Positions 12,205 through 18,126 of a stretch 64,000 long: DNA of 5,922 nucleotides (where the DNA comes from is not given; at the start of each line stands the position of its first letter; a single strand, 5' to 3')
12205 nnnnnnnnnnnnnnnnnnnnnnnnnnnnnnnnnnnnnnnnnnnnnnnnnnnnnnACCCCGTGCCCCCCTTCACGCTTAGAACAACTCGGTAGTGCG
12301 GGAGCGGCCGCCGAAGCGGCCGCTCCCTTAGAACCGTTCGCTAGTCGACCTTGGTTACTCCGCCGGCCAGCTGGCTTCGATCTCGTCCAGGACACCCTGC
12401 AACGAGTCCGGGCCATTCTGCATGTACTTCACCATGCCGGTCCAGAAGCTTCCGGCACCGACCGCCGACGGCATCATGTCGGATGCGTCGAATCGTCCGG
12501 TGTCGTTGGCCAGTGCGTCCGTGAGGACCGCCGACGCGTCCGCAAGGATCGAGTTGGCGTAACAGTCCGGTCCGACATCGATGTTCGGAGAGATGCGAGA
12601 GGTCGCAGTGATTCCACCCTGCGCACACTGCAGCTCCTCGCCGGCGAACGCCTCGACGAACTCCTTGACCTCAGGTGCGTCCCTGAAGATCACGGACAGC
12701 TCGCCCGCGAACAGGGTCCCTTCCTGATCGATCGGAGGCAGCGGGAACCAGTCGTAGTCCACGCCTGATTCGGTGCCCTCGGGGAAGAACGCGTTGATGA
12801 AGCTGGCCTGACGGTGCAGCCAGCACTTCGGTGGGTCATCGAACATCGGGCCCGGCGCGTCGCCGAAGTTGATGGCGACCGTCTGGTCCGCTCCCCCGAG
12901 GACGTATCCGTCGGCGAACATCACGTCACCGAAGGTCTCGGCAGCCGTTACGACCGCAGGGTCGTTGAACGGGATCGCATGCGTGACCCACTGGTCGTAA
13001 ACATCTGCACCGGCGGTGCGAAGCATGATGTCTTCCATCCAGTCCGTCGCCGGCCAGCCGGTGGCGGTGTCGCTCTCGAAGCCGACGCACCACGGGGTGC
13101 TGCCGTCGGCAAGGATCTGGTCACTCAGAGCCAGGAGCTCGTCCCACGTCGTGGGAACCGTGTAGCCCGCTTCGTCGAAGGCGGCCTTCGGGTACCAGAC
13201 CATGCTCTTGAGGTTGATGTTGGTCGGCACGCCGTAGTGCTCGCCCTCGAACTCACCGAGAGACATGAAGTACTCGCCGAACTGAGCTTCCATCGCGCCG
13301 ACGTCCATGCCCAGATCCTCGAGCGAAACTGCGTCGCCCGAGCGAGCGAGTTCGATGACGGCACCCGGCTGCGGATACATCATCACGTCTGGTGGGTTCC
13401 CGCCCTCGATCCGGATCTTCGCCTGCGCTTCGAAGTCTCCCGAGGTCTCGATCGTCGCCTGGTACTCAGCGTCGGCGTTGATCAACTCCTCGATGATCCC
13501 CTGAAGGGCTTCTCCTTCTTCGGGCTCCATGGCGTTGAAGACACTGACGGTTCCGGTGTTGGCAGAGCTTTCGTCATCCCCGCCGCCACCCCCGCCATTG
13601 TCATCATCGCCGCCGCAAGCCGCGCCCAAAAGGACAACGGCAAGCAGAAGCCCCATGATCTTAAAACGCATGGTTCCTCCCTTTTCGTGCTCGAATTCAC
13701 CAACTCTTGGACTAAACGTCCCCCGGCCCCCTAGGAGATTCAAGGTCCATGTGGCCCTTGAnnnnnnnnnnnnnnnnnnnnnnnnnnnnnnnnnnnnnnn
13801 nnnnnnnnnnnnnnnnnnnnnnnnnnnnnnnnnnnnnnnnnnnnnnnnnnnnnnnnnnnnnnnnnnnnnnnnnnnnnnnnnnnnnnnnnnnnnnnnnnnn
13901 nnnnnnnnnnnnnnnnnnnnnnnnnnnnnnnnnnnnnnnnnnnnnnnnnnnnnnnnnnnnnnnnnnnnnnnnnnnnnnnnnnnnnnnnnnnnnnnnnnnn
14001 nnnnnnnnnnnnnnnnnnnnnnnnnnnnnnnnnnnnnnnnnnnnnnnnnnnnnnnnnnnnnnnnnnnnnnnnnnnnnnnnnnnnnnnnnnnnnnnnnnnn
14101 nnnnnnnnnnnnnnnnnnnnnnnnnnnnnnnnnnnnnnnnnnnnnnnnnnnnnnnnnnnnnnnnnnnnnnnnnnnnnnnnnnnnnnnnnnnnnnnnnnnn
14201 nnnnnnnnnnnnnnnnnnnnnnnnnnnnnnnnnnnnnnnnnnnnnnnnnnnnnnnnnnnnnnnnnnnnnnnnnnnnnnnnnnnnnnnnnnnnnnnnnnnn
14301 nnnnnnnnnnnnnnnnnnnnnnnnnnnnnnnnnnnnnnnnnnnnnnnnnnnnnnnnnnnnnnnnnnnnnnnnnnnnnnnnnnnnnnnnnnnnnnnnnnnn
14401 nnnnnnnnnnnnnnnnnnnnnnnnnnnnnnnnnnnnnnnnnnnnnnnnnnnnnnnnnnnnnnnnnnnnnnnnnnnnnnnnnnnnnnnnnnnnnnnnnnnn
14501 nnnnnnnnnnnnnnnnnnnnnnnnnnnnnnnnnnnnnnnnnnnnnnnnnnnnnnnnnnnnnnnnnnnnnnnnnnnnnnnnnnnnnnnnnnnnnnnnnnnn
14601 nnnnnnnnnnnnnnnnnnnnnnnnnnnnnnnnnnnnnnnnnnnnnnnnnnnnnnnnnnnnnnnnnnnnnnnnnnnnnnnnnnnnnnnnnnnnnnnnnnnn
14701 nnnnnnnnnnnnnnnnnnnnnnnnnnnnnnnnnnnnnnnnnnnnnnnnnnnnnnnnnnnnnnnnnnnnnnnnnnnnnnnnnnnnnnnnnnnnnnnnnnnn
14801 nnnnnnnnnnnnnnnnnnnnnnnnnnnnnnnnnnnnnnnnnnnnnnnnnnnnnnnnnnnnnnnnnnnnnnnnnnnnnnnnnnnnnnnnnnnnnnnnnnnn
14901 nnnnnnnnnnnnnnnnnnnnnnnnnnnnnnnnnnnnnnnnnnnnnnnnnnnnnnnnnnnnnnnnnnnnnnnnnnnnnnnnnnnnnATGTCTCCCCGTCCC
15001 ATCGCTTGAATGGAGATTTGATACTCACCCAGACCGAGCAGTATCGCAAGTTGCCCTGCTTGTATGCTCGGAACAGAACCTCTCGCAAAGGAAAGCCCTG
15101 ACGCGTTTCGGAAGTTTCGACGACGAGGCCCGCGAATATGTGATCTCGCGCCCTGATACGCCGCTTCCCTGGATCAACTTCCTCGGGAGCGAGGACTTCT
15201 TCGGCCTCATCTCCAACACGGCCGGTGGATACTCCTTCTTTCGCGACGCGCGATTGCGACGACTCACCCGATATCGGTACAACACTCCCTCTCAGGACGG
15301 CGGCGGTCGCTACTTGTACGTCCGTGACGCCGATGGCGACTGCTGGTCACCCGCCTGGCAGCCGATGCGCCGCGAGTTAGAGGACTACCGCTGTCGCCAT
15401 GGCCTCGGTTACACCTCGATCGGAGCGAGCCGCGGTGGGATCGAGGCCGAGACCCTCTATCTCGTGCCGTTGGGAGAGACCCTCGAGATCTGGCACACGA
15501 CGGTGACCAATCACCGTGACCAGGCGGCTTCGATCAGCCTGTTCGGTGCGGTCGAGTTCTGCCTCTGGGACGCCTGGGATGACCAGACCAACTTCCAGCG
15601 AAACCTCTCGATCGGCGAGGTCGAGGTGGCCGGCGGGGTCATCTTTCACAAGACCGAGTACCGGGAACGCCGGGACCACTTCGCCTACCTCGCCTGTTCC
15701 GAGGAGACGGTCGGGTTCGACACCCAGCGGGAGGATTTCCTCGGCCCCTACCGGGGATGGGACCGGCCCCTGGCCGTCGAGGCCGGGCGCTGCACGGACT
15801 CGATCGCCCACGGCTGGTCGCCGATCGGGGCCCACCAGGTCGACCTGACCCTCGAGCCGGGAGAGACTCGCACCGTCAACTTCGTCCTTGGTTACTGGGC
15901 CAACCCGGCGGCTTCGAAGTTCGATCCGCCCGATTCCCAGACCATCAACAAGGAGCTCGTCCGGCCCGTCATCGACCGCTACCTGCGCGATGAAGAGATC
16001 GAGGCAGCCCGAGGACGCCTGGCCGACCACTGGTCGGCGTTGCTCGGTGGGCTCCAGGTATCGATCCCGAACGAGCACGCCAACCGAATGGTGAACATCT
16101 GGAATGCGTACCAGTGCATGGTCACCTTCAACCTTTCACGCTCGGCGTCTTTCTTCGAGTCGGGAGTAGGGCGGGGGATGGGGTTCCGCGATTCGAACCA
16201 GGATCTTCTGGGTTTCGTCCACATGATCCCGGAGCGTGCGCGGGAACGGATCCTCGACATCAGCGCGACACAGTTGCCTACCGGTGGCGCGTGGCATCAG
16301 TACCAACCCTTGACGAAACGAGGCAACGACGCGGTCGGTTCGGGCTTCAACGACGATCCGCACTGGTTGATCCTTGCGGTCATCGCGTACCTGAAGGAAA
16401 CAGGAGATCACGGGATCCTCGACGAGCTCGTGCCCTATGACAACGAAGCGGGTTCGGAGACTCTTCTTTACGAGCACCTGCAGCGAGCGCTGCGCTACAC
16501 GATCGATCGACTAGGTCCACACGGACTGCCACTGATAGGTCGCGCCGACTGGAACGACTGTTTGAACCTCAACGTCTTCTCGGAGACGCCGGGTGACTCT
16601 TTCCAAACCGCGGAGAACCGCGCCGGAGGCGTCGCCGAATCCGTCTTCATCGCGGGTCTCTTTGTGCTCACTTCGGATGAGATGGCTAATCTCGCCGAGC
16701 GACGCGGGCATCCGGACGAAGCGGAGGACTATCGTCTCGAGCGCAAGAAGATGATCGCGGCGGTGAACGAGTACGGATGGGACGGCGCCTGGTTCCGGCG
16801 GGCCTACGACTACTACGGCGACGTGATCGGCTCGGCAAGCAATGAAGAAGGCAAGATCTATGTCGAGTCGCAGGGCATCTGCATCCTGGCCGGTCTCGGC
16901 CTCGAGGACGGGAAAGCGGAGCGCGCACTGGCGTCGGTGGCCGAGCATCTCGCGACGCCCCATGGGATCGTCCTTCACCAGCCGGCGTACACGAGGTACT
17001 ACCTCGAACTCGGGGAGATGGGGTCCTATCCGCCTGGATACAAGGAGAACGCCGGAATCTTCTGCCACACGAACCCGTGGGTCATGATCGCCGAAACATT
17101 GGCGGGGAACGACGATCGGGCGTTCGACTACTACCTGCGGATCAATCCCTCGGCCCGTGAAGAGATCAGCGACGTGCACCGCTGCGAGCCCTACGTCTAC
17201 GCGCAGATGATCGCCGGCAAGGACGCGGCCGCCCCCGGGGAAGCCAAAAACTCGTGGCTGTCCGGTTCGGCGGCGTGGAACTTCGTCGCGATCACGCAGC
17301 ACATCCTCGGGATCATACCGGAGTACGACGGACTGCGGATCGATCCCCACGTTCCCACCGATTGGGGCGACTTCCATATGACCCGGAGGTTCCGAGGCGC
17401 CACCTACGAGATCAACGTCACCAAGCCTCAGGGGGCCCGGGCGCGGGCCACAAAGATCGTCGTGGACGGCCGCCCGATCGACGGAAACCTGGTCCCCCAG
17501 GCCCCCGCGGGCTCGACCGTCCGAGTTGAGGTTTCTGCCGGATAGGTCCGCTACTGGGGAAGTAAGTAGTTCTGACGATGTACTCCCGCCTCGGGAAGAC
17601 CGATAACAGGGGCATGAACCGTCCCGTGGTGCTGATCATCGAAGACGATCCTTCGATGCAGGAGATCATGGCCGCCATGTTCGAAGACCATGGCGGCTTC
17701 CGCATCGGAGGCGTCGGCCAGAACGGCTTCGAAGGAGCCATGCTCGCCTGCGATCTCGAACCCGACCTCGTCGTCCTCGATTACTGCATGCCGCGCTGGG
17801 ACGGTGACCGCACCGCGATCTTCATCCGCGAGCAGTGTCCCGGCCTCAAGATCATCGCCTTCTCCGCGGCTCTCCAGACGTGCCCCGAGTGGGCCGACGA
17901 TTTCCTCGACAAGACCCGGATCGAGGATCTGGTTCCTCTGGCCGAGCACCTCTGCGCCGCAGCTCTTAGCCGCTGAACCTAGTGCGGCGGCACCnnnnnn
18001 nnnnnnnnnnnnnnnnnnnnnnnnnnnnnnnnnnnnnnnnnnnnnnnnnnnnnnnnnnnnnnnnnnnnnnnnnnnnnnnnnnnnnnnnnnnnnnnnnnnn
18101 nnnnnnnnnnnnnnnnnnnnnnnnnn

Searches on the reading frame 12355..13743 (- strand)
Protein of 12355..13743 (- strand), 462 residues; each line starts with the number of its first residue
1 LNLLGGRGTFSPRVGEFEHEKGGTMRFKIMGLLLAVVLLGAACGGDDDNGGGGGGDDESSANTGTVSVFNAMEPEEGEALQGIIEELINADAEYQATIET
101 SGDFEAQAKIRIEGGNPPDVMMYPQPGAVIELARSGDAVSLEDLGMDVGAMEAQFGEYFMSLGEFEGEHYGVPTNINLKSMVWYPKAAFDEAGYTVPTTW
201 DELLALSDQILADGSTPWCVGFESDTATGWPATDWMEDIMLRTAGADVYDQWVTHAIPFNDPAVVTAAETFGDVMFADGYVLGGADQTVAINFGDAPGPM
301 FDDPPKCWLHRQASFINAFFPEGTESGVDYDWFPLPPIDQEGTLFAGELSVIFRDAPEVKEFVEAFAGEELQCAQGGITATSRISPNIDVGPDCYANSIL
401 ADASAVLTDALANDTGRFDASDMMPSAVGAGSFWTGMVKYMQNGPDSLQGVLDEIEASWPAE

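Call 14: search_protein_families(library=pfam, proteins=[window:12355-13743:-], max_evalue=0.001)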
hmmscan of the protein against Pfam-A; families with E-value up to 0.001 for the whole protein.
window:12355-13743:- (462 aa): 2 families
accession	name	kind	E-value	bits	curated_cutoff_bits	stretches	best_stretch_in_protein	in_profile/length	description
PF01547.30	SBP_bac_1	-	1.4e-22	81.5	26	1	77-370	7-304/307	Bacterial extracellular solute-binding protein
PF13416.11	SBP_bac_8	-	1.2e-11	45.4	27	1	98-376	16-253/279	Bacterial extracellular solute-binding protein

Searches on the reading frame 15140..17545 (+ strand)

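Call 14: search_protein_families(library=pfam, proteins=[window:15140-17545:+], max_evalue=0.001)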
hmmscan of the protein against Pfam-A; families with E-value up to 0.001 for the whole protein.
window:15140-17545:+ (801 aa): 2 families
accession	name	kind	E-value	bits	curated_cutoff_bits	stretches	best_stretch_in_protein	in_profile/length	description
PF17167.11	Glyco_hydro_94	-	4e-156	520.4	27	1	297-724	1-420/420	Glycosyl hydrolase 94 superfamily, catalytic domain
PF06165.18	GH94_b-supersand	-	2.1e-84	283.4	23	1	8-251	1-251/251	Glycosyl hydrolase 94, supersandwich domain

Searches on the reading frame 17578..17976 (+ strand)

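Call 14: search_protein_families(library=pfam, proteins=[window:17578-17976:+], max_evalue=0.001)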
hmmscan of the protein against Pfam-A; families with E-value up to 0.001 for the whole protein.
window:17578-17976:+ (132 aa): 1 family
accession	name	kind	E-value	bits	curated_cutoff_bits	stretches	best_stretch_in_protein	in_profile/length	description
PF00072.30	Response_reg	-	4.7e-13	49.7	30.2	1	18-99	1-80/111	Response regulator receiver domain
